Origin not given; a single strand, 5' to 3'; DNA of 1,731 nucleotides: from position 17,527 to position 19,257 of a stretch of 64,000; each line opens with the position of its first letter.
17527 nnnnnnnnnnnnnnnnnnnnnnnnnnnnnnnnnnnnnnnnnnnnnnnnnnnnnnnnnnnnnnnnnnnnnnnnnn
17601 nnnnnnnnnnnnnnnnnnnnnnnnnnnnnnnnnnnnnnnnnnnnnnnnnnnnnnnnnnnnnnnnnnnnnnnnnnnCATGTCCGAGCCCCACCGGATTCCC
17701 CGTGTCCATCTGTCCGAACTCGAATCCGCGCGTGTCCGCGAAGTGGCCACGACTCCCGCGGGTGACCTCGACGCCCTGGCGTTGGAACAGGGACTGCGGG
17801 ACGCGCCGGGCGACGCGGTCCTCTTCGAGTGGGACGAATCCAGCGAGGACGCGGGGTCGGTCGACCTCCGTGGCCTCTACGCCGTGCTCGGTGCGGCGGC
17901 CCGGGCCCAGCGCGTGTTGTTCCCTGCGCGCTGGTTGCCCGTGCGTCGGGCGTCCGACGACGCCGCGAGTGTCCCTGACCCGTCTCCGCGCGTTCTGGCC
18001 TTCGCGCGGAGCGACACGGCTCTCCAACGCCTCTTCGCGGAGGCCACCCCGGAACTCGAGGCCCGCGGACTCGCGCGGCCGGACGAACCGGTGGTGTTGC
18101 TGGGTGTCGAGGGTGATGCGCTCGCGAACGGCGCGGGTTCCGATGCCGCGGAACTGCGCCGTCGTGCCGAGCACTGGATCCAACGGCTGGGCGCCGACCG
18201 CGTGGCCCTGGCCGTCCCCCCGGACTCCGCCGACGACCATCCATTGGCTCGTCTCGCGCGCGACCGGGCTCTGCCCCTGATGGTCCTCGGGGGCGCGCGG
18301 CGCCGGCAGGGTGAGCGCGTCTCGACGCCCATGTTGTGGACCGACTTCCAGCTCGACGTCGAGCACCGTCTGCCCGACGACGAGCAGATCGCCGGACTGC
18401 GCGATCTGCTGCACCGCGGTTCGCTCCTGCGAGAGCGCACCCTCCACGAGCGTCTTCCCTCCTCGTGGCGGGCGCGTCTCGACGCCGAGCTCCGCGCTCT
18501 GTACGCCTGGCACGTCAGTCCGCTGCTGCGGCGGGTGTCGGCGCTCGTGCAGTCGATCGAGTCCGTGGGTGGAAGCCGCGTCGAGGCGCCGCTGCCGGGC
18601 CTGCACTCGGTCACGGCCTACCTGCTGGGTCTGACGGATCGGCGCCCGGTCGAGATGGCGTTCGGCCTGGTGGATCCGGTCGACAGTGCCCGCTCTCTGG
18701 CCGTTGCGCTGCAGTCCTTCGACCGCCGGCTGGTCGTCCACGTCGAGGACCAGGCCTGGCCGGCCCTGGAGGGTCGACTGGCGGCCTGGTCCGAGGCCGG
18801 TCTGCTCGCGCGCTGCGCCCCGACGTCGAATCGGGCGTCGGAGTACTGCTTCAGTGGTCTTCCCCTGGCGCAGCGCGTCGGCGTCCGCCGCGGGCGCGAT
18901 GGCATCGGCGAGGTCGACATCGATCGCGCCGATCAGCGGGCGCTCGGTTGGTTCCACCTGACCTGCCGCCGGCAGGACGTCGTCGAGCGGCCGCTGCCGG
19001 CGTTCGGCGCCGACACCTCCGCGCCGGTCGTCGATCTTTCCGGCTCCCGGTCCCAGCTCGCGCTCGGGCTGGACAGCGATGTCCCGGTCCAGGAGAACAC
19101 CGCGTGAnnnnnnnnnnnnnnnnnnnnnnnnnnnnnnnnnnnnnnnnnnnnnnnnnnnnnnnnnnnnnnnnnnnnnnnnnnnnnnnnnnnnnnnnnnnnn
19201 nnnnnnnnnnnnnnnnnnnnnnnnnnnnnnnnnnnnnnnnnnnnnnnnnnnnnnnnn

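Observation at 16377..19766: Tightly coupled dinB / dead Pol III alpha fragment / lexA operon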

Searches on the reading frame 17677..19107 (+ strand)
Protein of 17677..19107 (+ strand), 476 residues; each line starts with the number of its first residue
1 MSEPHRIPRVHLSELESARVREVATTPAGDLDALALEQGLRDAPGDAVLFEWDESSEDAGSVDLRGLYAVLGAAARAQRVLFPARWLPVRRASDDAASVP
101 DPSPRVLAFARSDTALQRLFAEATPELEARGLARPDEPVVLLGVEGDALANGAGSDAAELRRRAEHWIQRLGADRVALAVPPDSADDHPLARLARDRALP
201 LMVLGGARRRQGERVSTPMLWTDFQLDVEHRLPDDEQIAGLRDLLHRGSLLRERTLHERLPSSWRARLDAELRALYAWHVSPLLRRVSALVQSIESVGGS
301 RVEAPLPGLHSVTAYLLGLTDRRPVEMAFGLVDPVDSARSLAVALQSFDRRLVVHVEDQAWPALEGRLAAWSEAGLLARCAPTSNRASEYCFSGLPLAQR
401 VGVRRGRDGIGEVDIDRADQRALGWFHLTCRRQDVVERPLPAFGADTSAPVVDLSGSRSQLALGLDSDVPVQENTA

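Call 3: search_protein_families(library=pfam, proteins=[window:17677-19107:+], max_evalue=1)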
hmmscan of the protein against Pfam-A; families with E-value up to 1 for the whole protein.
window:17677-19107:+ (476 aa): 0 families

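Call 4: search_protein_families(library=ncbifam, proteins=[window:17677-19107:+], max_evalue=1)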
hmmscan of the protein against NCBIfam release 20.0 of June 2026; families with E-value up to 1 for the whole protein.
window:17677-19107:+ (476 aa): 0 families

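Call 5: find_homologous_proteins(query=window:17677-19104:+, max_evalue=0.001)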
Query window:17677-19104:+ (476 aa): 46 proteins with E <= 0.001 among 8000 candidates.
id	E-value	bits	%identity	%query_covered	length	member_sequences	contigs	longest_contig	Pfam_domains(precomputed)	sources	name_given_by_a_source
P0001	6.9e-261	884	87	100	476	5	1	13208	-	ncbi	-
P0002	4.1e-257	872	99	86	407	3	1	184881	-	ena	-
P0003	1.1e-187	643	67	100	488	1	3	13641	-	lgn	-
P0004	1.4e-180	619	64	100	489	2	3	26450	-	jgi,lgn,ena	-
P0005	2.8e-179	615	65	100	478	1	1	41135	-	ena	-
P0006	4.3e-157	542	87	63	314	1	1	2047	-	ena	-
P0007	1.8e-143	497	58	90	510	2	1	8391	-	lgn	-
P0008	9.5e-139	482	54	100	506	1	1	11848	-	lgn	-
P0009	4.4e-138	479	55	100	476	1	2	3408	-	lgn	-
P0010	5.2e-138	479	54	99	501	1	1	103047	-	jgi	jgi:hypothetical protein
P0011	1.2e-136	475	57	92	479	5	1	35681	-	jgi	jgi:hypothetical protein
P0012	1.5e-135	471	54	100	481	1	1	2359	-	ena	-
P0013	4.3e-135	469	56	92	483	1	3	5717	-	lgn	-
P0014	3.7e-131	457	55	95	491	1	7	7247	-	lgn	-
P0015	2.9e-129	450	52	100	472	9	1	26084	-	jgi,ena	jgi:hypothetical protein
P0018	3.5e-126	440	55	91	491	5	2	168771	-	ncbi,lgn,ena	-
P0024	2.1e-99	352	49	89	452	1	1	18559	-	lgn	-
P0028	2.0e-95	339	47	83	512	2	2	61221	-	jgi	jgi:hypothetical protein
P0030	1.8e-93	332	49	83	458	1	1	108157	-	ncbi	-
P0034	3.5e-89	318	47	89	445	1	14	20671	-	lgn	-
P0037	9.9e-86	307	45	81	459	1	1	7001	-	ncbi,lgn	-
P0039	3.0e-80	289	45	89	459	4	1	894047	-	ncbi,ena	-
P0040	4.4e-79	285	45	83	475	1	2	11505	-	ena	-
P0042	7.3e-77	278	41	89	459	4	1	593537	-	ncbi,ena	-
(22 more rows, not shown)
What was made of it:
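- On C-family DNA polymerase (Pol III alpha / DnaE): Family lengths are 444-527 aa (call 5).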

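Call 6: search_solved_structures(query=window:17677-19104:+, max_evalue=10, show_alignments=3)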
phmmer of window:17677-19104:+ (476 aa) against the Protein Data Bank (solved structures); distinct sequences matched with E-value up to 10: 0.

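Call 9: search_solved_structures(query=A1, max_evalue=10, show_alignments=3)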
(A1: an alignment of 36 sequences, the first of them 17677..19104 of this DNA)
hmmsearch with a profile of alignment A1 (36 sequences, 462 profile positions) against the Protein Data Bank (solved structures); distinct sequences matched with E-value up to 10: 2.
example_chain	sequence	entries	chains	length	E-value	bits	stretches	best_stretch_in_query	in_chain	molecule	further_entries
3qsl_A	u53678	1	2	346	1.2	10.7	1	138-168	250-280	Putative exported protein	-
7f0z_A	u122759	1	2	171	1.7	10.2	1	337-388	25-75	NsrQ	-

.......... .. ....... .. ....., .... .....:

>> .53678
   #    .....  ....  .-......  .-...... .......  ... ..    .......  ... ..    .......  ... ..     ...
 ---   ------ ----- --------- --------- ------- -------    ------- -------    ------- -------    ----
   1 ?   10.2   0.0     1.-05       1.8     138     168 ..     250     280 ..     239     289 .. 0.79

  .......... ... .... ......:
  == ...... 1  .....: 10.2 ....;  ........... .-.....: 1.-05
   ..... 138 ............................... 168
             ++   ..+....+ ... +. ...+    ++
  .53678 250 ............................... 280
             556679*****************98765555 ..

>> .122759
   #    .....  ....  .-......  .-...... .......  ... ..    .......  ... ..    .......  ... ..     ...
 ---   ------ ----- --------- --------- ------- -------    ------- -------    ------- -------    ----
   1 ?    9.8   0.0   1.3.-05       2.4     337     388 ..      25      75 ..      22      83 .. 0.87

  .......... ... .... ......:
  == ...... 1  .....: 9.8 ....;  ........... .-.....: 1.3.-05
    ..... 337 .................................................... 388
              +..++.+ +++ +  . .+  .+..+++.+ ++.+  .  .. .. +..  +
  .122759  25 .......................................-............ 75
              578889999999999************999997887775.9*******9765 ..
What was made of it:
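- On C-family DNA polymerase (Pol III alpha / DnaE): The PDB profile search found no polymerase (call 9).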

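Call 10: search_protein_families(library=pfam, alignment_id=A1, max_evalue=1)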
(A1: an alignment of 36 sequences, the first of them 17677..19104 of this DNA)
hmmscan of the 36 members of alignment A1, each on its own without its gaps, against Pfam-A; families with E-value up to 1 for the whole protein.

A. member 1, window:17677-19104:+ (476 aa): 0 families

B. families by the number of members that match (of 36 scanned): 4 families
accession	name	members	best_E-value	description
PF18154.6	pPIWI_RE_REase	2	0.045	REase associating with pPIWI_RE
PF13481.12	AAA_25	1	0.068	AAA domain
PF10945.13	CBP_BcsR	1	0.18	Cellulose biosynthesis protein BcsR-like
PF10616.14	DUF2471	1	0.28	Protein of unknown function (DUF2471)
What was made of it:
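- On C-family DNA polymerase (Pol III alpha / DnaE): None of the 36 family members hit either PHP or DNA_pol3_alpha, and only four unrelated families scored, at E>=0.045 (call 10).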

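Call 11: find_related_loci(query=A1, collection=genome_contigs, flank=6000)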
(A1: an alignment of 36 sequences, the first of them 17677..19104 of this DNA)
Query A1 (476 aa) in genome_contigs; peptide patterns used: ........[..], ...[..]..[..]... (x = any residue, [..] = any of these).
354 stretches matched a pattern; 9 encode a relative of the query (tblastn E <= 1e-3); 9 distinct loci.
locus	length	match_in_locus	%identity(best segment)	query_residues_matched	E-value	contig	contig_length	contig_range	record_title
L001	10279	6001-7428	87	1-476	0e+0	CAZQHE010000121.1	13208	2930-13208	MAG TPA_asm: uncultured bacterium isolate binchicken_co15_208 genome assembly, contig: NODE_3100_length_13208_cov_5.6298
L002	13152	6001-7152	49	36-428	2e-96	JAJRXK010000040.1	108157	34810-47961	MAG: Candidatus Krumholzibacteriota bacterium isolate Dive96_bin3.147 k141_1924534, whole genome shotgun sequence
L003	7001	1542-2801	42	5-429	5e-91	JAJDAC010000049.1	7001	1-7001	MAG: Candidatus Krumholzibacteriota bacterium isolate OFTM315 OFTM315_48, whole genome shotgun sequence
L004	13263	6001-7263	47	45-439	1e-88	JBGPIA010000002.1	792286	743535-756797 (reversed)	MAG: Candidatus Krumholzibacteriia bacterium isolate OBJ_0618_7090110_345 k141_5705102_length_792286_cov_25.7353, whole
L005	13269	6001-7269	45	40-465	1e-83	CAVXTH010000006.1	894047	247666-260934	MAG: Candidatus Krumholzibacteriota bacterium isolate MFD05684.bin.1.347 genome assembly, contig: contig_44761, whole ge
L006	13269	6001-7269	41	40-465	4e-83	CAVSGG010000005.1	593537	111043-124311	MAG: Candidatus Krumholzibacteriota bacterium isolate MFD05684.bin.2.283 genome assembly, contig: contig_54100, whole ge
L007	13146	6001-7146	43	40-428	7e-82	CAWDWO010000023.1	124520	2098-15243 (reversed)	MAG: Candidatus Krumholzibacteriota bacterium isolate MFD05684.bin.3.341 genome assembly, contig: contig_65915, whole ge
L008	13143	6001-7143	47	45-428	1e-79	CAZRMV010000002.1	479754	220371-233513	MAG TPA_asm: uncultured bacterium isolate binchicken_co172_156 genome assembly, contig: NODE_2_length_479754_cov_76.8032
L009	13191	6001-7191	43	20-428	2e-79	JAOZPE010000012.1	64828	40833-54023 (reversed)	MAG: Candidatus Krumholzibacteriia bacterium isolate GMC4.metabat2.160 GMC4_157_length_64828_cov_10.177450, whole genome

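Call 19: predict_structure(alignment_id=A1)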
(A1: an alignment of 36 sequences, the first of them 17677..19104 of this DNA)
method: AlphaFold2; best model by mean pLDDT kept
length: 476 residues; sequences in the alignment: 36
mean_pLDDT: 80.4   pTM: 0.77
mean pLDDT of the five models: 80.4, 78.5, 78.3, 76.9, 76.8
residues with pLDDT >= 90: 193; 70-90: 170; 50-70: 64; < 50: 49
segments of 3 or more residues with pLDDT < 50: 1-4, 216-219, 230-234, 442-464, 468-476
pLDDT, mean of each block of 10 residues (from residue 1): 57 88 87 92 91 67 86 90 89 56 84 87 71 81 89 80 92 91 90 91 75 50 52 60 74 73 92 87 89 91 92 92 88 93 91 96 94 93 91 86 88 90 93 81 38 42 49 39
secondary structure, 60 per line:
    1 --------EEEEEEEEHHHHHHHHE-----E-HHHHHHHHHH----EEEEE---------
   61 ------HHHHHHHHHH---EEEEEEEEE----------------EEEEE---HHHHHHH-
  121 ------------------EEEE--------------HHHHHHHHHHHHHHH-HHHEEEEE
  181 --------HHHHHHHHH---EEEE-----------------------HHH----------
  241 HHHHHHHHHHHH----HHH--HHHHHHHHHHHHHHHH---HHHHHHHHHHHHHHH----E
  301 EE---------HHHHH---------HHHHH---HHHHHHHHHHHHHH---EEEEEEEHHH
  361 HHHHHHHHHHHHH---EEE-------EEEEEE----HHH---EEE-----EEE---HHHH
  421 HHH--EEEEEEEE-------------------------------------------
elements in order: E9-16 H17-24 H33-42 E47-51 H67-76 E80-88 E105-109 H113-119 E139-142 H157-171 E176-180 H189-197 E201-204 H241-252 H262-277 H281-295 E300-302 H312-316 H326-330 H334-347 E351-357 H358-373 E377-379 E387-392 E403-405 E411-413 H417-423 E426-433
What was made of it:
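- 17677..19107 (+): Gene X: 476-aa polymerase-dead C-family (Pol III alpha) remnant, a new unannotated family. AF2 pLDDT 80.4 (call 19).
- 19054..19071 (+): X C-terminal clamp-binding-type hexapeptide QLALGL (residues 460-465) in a disordered tail. The tail has pLDDT below 50 (call 19).
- The conserved DxEH loop is modelled with low confidence as an unstructured linker (call 19).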

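Call 21: fold_search(model_id=the predicted structure, library=pdb)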
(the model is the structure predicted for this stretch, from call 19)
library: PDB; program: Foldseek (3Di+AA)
matches with E <= 10: 864; with E <= 0.001: 20
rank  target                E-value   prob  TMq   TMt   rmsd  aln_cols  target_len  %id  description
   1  7pu7_A                1.3e-11  1.00  0.37  0.20  16.4       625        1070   13  DNA polymerase from M. tuberculosis (released 2022-02-23)
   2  4iqj_C                4.1e-11  1.00  0.40  0.20  14.6       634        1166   11  Structure of PolIIIalpha-Tauc-DNA complex suggests an atomic model of the replisome (released 2013-03-13)
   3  2hpi                  4.6e-11  1.00  0.39  0.20  14.1       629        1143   11  Eubacterial and Eukaryotic Replicative DNA Polymerases are not Homologous: X-ray Structure of DNA Polymerase III (released 2006-09-19)
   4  2hnh                  1.6e-10  1.00  0.48  0.29  10.9       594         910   13  Crystal structure of the catalytic alpha subunit of E. coli replicative DNA polymerase III (released 2006-09-19)
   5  4iqj_A                2.5e-10  1.00  0.36  0.18  16.2       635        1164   12  Structure of PolIIIalpha-Tauc-DNA complex suggests an atomic model of the replisome (released 2013-03-13)
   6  4iqj_D                3.5e-10  1.00  0.39  0.20  14.6       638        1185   11  Structure of PolIIIalpha-Tauc-DNA complex suggests an atomic model of the replisome (released 2013-03-13)
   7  4iqj_B                5.7e-10  1.00  0.35  0.18  16.0       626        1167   12  Structure of PolIIIalpha-Tauc-DNA complex suggests an atomic model of the replisome (released 2013-03-13)
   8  3e0d_A                1.3e-09  1.00  0.37  0.19  14.2       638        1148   11  Insights into the Replisome from the Crystral Structure of the Ternary Complex of the Eubacterial DNA Polymerase III a (released 2008-09-23)
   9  5fkw_A                4.7e-09  1.00  0.39  0.24  14.1       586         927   12  cryo-EM structure of the E. coli replicative DNA polymerase complex bound to DNA (DNA polymerase III alpha, beta, epsi (released 2015-11-25)
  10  5fkv_A                5.6e-09  1.00  0.39  0.20  13.8       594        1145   13  cryo-EM structure of the E. coli replicative DNA polymerase complex bound to DNA (DNA polymerase III alpha, beta, epsi (released 2015-11-25)
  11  5lew                  1.0e-08  1.00  0.37  0.23  12.6       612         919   12  DNA polymerase (released 2017-10-25)
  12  4jom                  1.3e-08  1.00  0.45  0.27  12.6       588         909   12  Structure of E. coli Pol III 3mPHP mutant (released 2013-05-29)
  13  2hqa                  4.3e-08  1.00  0.46  0.27  11.8       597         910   12  Crystal structure of the catalytic alpha subunit of E. Coli replicative DNA polymerase III (released 2006-09-19)
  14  5fku_A                6.5e-08  1.00  0.42  0.21  11.7       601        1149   14  cryo-EM structure of the E. coli replicative DNA polymerase complex in DNA free state (DNA polymerase III alpha, beta, (released 2015-11-25)
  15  3f2c_A                6.6e-06  1.00  0.37  0.21  15.2       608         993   10  DNA Polymerase PolC from Geobacillus kaustophilus complex with DNA, dGTP and Mn (released 2009-01-20)
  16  4gx9_C                1.4e-05  1.00  0.27  0.37   8.9       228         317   17  Crystal structure of a DNA polymerase III alpha-epsilon chimera (released 2013-04-03)
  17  4gx8_B                1.7e-05  1.00  0.28  0.40   8.5       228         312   18  Crystal structure of a DNA polymerase III alpha-epsilon chimera (released 2013-04-03)
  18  4gx9_B                1.7e-05  1.00  0.27  0.38   8.9       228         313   18  Crystal structure of a DNA polymerase III alpha-epsilon chimera (released 2013-04-03)
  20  4gx8_A                2.6e-05  1.00  0.28  0.40   8.7       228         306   18  Crystal structure of a DNA polymerase III alpha-epsilon chimera (released 2013-04-03)
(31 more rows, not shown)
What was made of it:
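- Full-length model, Foldseek against PDB: E=1.3e-11 to M. tuberculosis DnaE1, and the top 20 hits are all C-family (call 21).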

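Call 41: find_encoding_contigs(protein=P0018, flank=5000, max_places=2)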
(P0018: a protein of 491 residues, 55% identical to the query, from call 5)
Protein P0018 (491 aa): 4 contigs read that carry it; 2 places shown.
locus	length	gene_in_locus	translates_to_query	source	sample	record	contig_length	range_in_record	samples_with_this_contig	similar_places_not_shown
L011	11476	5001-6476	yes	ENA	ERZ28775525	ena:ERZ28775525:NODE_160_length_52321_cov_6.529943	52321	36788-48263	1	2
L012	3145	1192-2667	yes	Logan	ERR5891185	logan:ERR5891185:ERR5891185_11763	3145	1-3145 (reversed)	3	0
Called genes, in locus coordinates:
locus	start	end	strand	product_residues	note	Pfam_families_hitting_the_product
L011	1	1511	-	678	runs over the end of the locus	PF06505:XylR_N (faint), PF02830:V4R, PF00989:PAS, PF08448:PAS_4, PF13426:PAS_9, PF00512:HisKA, PF02518:HATPase_c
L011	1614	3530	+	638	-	PF00850:Hist_deacetyl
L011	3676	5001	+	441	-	PF00817:IMS, PF11798:IMS_HHH (weak), PF11799:IMS_C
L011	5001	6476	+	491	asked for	-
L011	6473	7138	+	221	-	PF01726:LexA_DNA_bind, PF00717:Peptidase_S24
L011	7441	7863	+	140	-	-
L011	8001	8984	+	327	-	PF00490:ALAD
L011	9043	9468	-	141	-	PF02657:SufE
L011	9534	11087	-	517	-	PF00883:Peptidase_M17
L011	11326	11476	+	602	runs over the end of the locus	PF07690:MFS_1, PF00854:PTR2 (faint), PF07690:MFS_1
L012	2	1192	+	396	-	?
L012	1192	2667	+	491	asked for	-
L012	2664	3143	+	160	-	?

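Call 42: find_encoding_contigs(protein=P0010, flank=5000, max_places=2)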
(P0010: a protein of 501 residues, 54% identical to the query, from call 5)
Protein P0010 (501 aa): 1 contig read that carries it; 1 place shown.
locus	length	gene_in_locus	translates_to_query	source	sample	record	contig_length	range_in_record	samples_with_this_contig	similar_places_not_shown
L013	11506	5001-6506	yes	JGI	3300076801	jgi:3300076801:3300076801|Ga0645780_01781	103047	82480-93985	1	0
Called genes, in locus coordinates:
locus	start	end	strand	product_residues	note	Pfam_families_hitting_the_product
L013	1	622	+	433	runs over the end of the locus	PF13245:AAA_19, PF13604:AAA_30, PF18335:SH3_13 (weak), PF01443:Viral_helicase1 (weak), PF13538:UvrD_C_2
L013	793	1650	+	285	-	-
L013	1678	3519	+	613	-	PF00850:Hist_deacetyl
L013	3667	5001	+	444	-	PF00817:IMS, PF11798:IMS_HHH (faint), PF11799:IMS_C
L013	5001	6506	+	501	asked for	-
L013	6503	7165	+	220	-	PF01726:LexA_DNA_bind, PF00717:Peptidase_S24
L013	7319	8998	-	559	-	PF16371:MetallophosN, PF00149:Metallophos (weak), PF16370:MetallophosC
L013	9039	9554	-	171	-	-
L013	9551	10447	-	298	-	-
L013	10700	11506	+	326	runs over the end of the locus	PF00490:ALAD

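Call 43: search_protein_representatives(alignment_id=A1)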
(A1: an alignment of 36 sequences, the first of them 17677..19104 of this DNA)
Query: 36 sequences, 462 profile positions. Proteins with E-value up to 0.001 (for the whole library): 16; up to 1e-10: 13; up to 1e-30: 12. The best 16 are listed.
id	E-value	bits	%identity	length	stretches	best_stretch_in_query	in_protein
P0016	2.5e-187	639.5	-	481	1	1-457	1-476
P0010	1.3e-176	604.1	-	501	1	8-456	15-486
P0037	2.6e-175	599.8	-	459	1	7-456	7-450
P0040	8.5e-171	585.0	-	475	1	4-460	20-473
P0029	2.6e-168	576.8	-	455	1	21-455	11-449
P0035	8.1e-163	558.6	-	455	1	14-456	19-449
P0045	1.0e-113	396.8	-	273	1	195-461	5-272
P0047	2.1e-88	313.3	-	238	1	29-247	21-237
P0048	2.4e-64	234.0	-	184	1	120-279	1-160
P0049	4.8e-34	134.1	-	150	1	324-460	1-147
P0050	3.0e-33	131.5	-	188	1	318-459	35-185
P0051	1.4e-32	129.3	-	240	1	11-178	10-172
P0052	7.7e-15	70.8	-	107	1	134-190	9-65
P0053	3.7e-09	52.1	-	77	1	387-460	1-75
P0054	1.0e-07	47.3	-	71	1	1-60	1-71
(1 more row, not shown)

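Call 69: find_encoding_contigs(protein=P0003, flank=3000, max_places=1)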
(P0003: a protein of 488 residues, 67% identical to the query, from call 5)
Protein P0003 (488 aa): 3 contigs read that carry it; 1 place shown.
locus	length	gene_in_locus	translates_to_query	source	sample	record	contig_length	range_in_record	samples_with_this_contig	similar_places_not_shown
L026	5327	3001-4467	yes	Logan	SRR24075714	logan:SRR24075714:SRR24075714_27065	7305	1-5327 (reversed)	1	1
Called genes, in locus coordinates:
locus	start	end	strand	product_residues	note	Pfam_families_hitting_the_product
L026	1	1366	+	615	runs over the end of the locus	PF00850:Hist_deacetyl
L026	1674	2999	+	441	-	PF00817:IMS, PF11798:IMS_HHH (faint), PF11799:IMS_C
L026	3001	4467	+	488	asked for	-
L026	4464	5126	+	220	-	PF01726:LexA_DNA_bind, PF00717:Peptidase_S24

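Call 70: find_encoding_contigs(protein=P0004, flank=3000, max_places=1)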
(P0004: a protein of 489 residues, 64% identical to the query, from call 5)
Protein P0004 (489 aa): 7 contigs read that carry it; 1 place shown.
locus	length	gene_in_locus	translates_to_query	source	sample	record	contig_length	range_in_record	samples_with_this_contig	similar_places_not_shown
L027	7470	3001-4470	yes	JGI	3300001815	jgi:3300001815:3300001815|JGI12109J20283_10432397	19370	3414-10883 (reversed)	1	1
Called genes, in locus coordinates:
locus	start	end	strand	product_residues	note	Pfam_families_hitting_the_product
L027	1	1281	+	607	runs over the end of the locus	PF00850:Hist_deacetyl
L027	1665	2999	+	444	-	PF00817:IMS, PF11798:IMS_HHH (weak), PF11799:IMS_C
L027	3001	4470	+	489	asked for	-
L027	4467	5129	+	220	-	PF01726:LexA_DNA_bind, PF00717:Peptidase_S24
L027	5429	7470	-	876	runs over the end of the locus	PF00072:Response_reg, PF00989:PAS, PF08448:PAS_4, PF13188:PAS_8, PF13426:PAS_9, PF01590:GAF, PF00990:GGDEF, PF00563:EAL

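Call 71: find_encoding_contigs(protein=P0005, flank=3000, max_places=1)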
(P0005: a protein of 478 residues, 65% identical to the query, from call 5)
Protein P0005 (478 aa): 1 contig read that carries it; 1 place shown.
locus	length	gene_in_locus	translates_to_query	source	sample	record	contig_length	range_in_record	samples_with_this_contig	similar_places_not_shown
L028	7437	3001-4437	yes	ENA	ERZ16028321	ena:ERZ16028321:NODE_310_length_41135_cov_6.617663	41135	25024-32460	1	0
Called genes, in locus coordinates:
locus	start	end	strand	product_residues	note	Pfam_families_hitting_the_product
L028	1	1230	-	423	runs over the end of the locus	PF08442:ATP-grasp_2, PF24948:Citrate_synth_N, PF16114:Citrate_bind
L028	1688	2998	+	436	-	PF00817:IMS, PF14520:HHH_5 (faint), PF11799:IMS_C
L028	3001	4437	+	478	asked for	-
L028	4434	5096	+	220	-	PF01726:LexA_DNA_bind, PF00717:Peptidase_S24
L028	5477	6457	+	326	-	PF00490:ALAD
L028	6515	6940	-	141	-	PF02657:SufE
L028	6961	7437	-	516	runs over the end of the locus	PF00883:Peptidase_M17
